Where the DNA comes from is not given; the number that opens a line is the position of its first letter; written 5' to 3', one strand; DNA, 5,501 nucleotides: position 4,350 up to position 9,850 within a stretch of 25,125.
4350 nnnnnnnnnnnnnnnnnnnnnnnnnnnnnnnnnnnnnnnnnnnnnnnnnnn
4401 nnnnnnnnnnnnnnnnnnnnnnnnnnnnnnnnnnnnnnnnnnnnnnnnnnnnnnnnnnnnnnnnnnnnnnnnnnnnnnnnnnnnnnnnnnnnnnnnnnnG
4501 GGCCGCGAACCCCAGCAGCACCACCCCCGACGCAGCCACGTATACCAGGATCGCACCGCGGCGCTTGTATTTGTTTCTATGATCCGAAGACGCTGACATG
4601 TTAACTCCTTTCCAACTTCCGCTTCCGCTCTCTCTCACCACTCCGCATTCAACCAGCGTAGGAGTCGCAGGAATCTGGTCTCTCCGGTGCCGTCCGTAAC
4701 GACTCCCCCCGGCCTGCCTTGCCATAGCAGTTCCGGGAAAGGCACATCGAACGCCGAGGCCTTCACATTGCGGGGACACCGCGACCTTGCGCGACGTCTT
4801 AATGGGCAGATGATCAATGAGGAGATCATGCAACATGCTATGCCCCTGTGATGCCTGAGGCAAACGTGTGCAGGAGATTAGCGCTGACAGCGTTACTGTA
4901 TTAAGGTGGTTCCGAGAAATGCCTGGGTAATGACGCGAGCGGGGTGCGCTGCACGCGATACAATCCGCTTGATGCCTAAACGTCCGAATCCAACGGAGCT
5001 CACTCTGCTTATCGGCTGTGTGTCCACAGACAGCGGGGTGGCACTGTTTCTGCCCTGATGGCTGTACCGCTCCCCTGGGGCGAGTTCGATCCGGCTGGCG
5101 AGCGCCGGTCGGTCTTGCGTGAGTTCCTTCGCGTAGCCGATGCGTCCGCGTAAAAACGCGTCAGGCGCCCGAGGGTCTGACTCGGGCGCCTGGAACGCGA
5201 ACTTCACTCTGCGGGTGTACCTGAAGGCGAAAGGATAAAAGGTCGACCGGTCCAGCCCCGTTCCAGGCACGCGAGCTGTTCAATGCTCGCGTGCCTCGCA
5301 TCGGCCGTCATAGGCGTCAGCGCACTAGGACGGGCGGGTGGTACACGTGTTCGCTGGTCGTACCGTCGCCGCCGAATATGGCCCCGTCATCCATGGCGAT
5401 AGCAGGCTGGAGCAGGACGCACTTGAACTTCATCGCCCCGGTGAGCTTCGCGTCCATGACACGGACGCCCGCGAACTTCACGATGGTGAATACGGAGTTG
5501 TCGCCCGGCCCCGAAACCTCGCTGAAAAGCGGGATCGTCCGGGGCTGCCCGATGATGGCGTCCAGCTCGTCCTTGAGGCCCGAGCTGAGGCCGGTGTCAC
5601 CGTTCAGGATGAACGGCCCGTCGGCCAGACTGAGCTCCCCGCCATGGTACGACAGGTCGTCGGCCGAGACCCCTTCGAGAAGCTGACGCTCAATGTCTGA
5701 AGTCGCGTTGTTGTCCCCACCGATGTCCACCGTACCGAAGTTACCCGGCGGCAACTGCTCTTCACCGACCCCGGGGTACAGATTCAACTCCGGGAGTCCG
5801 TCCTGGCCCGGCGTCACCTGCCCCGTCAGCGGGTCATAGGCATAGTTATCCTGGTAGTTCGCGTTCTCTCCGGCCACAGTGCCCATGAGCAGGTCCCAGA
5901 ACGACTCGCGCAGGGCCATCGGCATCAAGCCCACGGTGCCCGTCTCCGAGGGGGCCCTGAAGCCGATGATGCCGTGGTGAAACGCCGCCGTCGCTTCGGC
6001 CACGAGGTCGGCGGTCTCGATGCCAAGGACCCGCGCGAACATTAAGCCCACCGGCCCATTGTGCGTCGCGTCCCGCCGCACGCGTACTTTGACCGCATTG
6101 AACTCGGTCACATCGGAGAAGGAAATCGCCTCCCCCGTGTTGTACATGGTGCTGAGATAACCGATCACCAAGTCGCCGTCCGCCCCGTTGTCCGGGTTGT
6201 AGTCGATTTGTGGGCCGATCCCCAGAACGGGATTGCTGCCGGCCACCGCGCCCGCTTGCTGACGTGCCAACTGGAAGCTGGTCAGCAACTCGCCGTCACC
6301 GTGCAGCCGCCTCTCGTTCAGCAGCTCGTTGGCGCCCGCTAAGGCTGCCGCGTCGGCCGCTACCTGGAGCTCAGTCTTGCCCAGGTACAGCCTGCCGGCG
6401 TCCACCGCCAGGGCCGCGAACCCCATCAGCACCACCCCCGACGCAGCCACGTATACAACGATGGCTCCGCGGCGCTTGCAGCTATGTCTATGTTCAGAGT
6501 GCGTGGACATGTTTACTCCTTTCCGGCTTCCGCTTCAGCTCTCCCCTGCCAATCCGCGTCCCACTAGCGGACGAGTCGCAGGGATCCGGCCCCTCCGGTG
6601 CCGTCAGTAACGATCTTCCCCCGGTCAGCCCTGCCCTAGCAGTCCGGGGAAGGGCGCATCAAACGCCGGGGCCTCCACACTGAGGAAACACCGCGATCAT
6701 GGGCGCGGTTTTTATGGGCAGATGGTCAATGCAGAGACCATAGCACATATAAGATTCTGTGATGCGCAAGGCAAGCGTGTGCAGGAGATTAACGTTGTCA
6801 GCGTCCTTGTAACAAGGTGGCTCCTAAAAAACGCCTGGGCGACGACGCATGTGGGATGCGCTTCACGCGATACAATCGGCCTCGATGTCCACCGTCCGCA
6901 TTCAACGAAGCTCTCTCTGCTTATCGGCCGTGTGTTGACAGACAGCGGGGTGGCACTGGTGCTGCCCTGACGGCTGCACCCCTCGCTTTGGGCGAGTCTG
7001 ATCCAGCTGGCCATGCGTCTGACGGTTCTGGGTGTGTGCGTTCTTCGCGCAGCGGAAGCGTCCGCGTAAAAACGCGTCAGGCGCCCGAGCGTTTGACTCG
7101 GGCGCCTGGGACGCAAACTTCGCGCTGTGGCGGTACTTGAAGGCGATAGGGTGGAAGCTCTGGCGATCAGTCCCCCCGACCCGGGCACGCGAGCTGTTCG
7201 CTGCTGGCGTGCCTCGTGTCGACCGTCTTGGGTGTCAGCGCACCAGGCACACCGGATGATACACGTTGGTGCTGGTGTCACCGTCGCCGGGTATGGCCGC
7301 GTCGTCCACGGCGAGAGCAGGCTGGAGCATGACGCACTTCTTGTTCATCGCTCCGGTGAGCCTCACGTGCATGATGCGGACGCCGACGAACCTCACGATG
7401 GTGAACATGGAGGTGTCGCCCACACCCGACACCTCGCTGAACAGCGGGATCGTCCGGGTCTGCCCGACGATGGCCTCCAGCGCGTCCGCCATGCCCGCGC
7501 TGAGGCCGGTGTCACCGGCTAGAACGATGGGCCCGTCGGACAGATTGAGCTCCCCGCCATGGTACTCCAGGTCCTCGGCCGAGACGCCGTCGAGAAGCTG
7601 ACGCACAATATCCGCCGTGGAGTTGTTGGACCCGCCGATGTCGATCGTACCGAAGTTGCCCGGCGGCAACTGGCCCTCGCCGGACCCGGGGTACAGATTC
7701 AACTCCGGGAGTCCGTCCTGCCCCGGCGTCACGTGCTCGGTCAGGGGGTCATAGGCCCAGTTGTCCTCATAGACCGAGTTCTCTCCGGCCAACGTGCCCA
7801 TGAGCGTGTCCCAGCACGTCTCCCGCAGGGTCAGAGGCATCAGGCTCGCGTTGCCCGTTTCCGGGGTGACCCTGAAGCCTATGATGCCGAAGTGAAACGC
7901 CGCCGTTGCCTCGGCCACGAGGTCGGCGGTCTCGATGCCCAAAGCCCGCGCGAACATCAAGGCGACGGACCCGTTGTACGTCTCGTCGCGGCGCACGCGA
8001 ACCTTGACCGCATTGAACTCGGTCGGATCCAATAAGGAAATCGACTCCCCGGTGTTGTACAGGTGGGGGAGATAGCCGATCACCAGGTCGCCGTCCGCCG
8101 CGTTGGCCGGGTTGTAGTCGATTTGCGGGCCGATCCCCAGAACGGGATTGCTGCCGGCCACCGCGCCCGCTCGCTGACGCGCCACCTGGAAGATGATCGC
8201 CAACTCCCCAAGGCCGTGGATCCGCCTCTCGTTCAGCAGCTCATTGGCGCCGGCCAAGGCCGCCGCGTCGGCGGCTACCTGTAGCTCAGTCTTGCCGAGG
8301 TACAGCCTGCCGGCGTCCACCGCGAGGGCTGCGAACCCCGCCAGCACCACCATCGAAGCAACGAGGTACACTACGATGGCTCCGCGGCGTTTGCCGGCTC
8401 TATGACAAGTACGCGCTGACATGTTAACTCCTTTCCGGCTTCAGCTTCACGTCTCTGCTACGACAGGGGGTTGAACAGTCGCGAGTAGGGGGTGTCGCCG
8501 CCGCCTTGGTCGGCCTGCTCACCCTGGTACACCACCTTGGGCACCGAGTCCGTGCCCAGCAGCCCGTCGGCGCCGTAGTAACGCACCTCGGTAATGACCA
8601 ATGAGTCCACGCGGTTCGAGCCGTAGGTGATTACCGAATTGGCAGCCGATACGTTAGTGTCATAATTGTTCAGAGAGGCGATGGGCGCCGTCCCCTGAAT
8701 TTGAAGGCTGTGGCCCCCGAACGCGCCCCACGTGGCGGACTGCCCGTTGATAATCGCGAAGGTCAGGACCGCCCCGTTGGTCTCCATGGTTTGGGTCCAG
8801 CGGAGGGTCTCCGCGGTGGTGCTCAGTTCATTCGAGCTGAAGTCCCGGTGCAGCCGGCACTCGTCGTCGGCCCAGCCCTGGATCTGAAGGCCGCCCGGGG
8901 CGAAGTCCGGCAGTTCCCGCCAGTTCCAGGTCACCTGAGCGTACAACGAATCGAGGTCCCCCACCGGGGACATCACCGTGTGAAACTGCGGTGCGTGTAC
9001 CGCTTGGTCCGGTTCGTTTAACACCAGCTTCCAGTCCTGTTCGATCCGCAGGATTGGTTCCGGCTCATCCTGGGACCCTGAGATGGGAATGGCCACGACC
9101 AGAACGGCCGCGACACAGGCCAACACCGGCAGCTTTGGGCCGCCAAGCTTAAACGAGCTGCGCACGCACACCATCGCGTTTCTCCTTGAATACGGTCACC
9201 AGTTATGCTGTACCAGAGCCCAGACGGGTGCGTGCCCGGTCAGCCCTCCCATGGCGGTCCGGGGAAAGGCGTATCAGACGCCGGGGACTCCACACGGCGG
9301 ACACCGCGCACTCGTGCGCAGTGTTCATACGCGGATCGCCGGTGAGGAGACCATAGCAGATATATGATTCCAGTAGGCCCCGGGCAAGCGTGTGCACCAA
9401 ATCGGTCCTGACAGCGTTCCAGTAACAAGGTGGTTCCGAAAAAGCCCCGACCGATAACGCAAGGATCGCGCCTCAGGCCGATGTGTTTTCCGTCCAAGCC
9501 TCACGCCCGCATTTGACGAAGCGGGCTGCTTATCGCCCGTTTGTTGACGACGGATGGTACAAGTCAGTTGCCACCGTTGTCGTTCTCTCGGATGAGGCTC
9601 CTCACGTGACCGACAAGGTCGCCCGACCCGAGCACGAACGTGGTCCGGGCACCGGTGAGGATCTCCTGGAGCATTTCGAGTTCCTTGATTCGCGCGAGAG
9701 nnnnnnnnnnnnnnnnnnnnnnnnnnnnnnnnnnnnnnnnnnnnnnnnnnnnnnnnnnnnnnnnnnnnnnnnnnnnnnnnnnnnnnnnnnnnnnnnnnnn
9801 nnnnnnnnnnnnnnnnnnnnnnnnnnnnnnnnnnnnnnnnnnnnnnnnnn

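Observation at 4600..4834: Conserved ~225-nt structured 5' leader upstream of four genes, a candidate new cis-regulatory RNA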

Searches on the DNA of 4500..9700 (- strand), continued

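Call 42: search_with_rna_model(model_id=R1, sources=[L087, L088, L089, L090, L091], max_evalue=10, filters=off, show_alignments=3)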
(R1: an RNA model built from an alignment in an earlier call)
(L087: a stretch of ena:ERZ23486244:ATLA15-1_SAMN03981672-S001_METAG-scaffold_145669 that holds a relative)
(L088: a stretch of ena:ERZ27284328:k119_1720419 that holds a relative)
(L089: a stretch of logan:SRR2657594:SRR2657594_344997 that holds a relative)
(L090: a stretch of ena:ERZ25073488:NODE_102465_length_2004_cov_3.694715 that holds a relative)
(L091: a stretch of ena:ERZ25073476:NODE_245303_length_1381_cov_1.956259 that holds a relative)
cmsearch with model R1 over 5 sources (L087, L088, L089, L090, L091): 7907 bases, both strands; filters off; matches with E-value up to 10: 31.
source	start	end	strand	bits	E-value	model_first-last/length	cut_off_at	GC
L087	392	541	+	32.3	5.8e-07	1-145/145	no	0.61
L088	392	541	+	32.3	5.8e-07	1-145/145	no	0.61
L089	249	398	+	32.3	5.8e-07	1-145/145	no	0.61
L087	1463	1548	+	5.6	0.71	1-145/145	no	0.63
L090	1522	1602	+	5.3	0.85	1-145/145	no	0.63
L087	1506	1583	-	5.3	0.86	1-145/145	no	0.65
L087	914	971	-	5.2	0.88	1-145/145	no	0.6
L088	914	971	-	5.2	0.88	1-145/145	no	0.6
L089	771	828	-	5.2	0.88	1-145/145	no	0.6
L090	311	398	-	5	0.98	1-145/145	no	0.62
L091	513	600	-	5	0.98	1-145/145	no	0.62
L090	1118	1197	-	4.5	1.3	1-145/145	no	0.64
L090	1725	1808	-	4.2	1.5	1-145/145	no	0.7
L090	606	723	+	3.5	2.2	1-145/145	no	0.67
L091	808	925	+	3.5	2.2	1-145/145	no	0.67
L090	25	129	+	3.5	2.2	1-145/145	no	0.72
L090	1709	1806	+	3.4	2.4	1-145/145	no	0.69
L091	121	181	+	3.1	2.7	1-145/145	no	0.61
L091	214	331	+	3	2.8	1-145/145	no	0.7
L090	1485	1591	-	2.8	3.1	1-145/145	no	0.66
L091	147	166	-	2.2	4.3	37-56/145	no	0.8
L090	479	510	-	1.1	7.5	1-145/145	no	0.53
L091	681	712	-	1.1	7.5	1-145/145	no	0.53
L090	993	1133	+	1.1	7.7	1-145/145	no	0.65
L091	1195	1335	+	1.1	7.7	1-145/145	no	0.65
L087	310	334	-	1.1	7.9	100-124/145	no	0.76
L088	310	334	-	1.1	7.9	100-124/145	no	0.76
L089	167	191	-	1.1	7.9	100-124/145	no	0.76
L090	1281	1293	-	0.9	8.4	80-92/145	no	0.77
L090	93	105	-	0.8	9.3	80-92/145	no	0.54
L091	295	307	-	0.8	9.3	80-92/145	no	0.54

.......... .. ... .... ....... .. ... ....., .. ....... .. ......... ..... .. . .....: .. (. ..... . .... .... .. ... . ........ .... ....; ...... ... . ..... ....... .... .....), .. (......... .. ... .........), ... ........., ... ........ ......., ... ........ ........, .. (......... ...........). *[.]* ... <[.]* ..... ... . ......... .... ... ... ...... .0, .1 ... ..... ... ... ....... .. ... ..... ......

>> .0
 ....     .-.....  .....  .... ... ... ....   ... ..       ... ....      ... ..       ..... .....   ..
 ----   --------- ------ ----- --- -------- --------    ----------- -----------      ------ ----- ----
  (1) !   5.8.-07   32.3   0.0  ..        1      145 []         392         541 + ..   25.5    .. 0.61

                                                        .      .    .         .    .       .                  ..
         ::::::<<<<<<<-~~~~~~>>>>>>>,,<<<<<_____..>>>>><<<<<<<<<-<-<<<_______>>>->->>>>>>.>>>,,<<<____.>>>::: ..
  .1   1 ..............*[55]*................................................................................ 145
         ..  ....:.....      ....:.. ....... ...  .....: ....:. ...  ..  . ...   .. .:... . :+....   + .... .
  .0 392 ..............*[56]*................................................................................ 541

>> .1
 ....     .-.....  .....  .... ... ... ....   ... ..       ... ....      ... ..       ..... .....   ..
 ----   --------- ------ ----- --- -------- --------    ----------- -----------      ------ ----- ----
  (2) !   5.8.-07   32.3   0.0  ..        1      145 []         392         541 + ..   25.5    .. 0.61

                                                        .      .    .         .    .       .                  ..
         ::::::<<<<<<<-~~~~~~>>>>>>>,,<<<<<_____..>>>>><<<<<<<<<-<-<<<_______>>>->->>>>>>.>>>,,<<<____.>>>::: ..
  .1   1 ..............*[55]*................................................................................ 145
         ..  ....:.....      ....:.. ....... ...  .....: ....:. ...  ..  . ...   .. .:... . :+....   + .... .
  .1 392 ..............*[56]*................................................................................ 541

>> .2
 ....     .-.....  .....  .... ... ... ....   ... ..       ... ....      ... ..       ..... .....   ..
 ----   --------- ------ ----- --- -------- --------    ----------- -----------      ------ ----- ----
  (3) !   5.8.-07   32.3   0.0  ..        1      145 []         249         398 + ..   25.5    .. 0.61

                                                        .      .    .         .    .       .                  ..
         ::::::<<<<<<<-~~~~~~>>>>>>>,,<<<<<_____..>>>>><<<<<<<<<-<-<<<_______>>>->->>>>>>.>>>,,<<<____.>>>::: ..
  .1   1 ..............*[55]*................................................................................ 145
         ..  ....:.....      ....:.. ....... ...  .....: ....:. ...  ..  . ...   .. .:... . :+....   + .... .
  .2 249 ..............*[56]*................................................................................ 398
